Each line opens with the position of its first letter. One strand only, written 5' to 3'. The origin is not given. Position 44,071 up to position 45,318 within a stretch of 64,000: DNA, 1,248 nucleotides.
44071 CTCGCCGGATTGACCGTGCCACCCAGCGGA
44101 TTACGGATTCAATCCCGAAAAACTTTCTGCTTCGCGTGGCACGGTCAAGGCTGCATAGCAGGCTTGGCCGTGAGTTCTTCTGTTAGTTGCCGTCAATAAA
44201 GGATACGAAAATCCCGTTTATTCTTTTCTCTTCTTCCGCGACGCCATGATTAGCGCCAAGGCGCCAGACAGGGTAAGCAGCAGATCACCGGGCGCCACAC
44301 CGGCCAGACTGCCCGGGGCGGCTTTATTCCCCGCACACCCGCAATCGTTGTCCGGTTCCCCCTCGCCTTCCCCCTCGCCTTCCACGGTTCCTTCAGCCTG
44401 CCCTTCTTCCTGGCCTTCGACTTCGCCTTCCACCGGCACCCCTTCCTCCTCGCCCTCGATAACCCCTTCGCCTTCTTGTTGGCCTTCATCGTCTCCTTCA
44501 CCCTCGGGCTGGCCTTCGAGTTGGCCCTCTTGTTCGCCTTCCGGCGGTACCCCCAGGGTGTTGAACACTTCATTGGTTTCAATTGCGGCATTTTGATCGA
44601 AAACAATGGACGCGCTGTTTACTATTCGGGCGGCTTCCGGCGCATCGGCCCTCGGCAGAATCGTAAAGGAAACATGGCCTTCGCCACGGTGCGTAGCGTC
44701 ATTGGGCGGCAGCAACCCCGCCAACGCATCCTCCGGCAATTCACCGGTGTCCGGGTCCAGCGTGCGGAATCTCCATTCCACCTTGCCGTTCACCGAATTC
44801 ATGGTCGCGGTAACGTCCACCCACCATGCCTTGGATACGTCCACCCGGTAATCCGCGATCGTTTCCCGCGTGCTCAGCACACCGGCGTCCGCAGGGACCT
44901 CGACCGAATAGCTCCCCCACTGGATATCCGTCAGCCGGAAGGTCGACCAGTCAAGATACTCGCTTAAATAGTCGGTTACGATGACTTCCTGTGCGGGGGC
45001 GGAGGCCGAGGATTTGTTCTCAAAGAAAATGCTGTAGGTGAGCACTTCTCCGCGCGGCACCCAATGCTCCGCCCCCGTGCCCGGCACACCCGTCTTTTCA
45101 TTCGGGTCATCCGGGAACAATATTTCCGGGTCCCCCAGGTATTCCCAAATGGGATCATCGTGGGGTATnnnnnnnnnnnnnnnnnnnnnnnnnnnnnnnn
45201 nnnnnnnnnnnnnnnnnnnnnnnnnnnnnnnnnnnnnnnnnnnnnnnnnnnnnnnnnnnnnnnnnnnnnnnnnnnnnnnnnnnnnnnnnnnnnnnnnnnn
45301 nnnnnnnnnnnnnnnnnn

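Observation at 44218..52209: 2663-aa fusion of a long beta-propeller array with an RHS/YD-repeat shell, ending in a spacer and membrane-anchor-like tail rather than a recognisable toxin tip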

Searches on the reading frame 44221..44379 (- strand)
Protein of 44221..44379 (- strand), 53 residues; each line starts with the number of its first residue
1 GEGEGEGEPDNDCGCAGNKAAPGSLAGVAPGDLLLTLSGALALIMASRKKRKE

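Call 8: search_protein_families(library=ncbifam, proteins=[window:44221-44379:-], max_evalue=10)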
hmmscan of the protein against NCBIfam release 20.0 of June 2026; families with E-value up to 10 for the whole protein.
seq(53 aa): 0 families

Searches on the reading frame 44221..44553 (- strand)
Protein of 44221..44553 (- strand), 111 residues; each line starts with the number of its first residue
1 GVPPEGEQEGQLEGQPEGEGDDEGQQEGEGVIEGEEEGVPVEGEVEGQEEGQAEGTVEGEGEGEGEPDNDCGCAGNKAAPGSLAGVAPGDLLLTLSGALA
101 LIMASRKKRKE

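Call 7: search_protein_families(library=pfam, proteins=[window:44221-44553:-], max_evalue=1)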
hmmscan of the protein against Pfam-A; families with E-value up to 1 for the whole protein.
seq(111 aa): 0 families

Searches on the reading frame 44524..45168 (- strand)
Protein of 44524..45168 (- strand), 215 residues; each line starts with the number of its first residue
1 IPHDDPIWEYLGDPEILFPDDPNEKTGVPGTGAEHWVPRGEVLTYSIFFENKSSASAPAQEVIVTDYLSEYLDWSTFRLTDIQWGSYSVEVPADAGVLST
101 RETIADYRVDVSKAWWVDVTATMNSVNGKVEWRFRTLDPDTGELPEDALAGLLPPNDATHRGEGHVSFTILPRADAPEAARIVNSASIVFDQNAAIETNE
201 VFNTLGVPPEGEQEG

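Call 7: search_protein_families(library=pfam, proteins=[window:44524-45168:-], max_evalue=1)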
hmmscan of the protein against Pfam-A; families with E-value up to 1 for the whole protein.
seq(215 aa): 2 families
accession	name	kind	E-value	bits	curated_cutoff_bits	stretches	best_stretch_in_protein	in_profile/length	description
PF24595.1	DUF7619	-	1.3e-19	71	27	2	153-204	81-133/133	Domain of unknown function (DUF7619)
PF25549.1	DUF7927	-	0.013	16.2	31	1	27-77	8-53/132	Domain of unknown function (DUF7927)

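Call 8: search_protein_families(library=ncbifam, proteins=[window:44524-45168:-], max_evalue=10)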
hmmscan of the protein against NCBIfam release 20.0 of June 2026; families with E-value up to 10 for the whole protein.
seq(215 aa): 1 family
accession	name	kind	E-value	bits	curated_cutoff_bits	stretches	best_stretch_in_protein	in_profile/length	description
TIGR01451.2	B_ant_repeat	repeat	0.017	15.1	24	1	40-69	11-38/53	DUF11 type repeat protein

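Call 40: find_related_loci(query=A4, collection=genome_contigs, flank=10000)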
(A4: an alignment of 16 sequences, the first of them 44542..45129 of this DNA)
Query A4 (196 aa) in genome_contigs; peptide patterns used: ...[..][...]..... (x = any residue, [..] = any of these).
407 stretches matched a pattern; 323 encode a relative of the query (tblastn E <= 1e-3); the best 80 are kept; 79 distinct loci.
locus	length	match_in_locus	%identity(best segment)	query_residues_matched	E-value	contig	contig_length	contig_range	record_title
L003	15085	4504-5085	58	3-192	6e-72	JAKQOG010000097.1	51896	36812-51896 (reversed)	MAG: Candidatus Hydrogenedentota bacterium isolate USDV_metabat.86 k141_1877950, whole genome shotgun sequence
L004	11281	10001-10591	54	1-195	3e-69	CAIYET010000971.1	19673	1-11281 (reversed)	MAG: Candidatus Hydrogenedentes bacterium isolate MJ-time_bin-1056 genome assembly, contig: bin-1056:0971/1133, whole ge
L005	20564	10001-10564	61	4-193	3e-69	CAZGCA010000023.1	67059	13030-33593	MAG TPA_asm: uncultured bacterium isolate SRP068000_co1_623 genome assembly, contig: NODE_292_length_67059_cov_9.964778,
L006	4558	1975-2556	58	2-195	1e-68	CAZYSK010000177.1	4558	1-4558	MAG TPA_asm: uncultured Anaerolineales bacterium isolate binchicken_co334_204 genome assembly, contig: NODE_39560_length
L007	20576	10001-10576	54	2-193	1e-64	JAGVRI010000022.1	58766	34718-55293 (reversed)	MAG: Chloroflexota bacterium isolate TumbabinsA95 c_000000000022, whole genome shotgun sequence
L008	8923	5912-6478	53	3-191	6e-63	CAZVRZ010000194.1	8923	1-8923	MAG TPA_asm: uncultured Anaerolineaceae bacterium isolate SRP192927_co7_37 genome assembly, contig: NODE_16659_length_89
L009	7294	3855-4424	50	4-193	2e-62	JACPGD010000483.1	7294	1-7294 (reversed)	MAG: Candidatus Hydrogenedentota bacterium isolate NC_groundwater_378_Ag_B-0.1um_61_12 GD18-4_B1_scaffold_1586258, whole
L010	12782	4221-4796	52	2-193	1e-61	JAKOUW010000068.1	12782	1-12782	MAG: Chloroflexota bacterium isolate JPNG_maxbin.019 k201_489822, whole genome shotgun sequence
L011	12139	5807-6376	54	6-195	4e-61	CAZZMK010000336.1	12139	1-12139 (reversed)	MAG TPA_asm: uncultured Nitrospirales bacterium isolate binchicken_co25_113 genome assembly, contig: k141_148833, whole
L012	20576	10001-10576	54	2-193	2e-60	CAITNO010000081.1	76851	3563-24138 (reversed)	MAG: Candidatus Hydrogenedentes bacterium isolate AlinenLipids_bin-3554 genome assembly, contig: bin-3554:081/159, whole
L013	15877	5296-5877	53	2-195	7e-60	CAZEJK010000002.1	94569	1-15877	MAG TPA_asm: uncultured Thermoanaerobaculia bacterium isolate SRP332253_co1_73 genome assembly, contig: NODE_186_length_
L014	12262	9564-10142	53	2-195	1e-59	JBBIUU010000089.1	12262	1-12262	MAG: Acidobacteriota bacterium isolate FAS170219_bin_60 NODE_1151_length_12262_cov_12.266978, whole genome shotgun seque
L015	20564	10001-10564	54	8-195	3e-58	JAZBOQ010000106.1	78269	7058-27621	MAG: Thermoanaerobaculales bacterium isolate bin.607 k117_3886034, whole genome shotgun sequence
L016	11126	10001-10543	52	8-193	7e-58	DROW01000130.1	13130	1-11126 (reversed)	MAG TPA_asm: Chloroflexi bacterium isolate HyVt-544 HyVt-544_k145_382381, whole genome shotgun sequence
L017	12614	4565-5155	50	2-194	2e-57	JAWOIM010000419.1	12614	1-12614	MAG: Chloroflexota bacterium isolate CWP5-2.bin.34 k191_1156122, whole genome shotgun sequence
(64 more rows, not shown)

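Call 77: search_protein_families(library=pfam, alignment_id=A6, max_evalue=0.01)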
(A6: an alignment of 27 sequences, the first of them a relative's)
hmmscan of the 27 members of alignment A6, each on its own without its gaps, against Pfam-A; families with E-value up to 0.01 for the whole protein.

A. member 1, L003:4084-4518:+ (145 aa): 0 families

B. families by the number of members that match (of 27 scanned): 1 family
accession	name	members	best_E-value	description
PF05903.20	Peptidase_C97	1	1.2e-07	PPPDE putative peptidase domain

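Call 83: search_solved_structures(query=A4, max_evalue=1, show_alignments=2)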
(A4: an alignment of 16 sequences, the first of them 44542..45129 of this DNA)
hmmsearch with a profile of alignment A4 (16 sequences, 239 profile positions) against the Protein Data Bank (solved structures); distinct sequences matched with E-value up to 1: 1.
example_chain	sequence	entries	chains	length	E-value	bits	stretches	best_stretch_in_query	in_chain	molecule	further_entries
1l4i_A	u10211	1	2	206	0.094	15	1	116-174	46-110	SfaE PROTEIN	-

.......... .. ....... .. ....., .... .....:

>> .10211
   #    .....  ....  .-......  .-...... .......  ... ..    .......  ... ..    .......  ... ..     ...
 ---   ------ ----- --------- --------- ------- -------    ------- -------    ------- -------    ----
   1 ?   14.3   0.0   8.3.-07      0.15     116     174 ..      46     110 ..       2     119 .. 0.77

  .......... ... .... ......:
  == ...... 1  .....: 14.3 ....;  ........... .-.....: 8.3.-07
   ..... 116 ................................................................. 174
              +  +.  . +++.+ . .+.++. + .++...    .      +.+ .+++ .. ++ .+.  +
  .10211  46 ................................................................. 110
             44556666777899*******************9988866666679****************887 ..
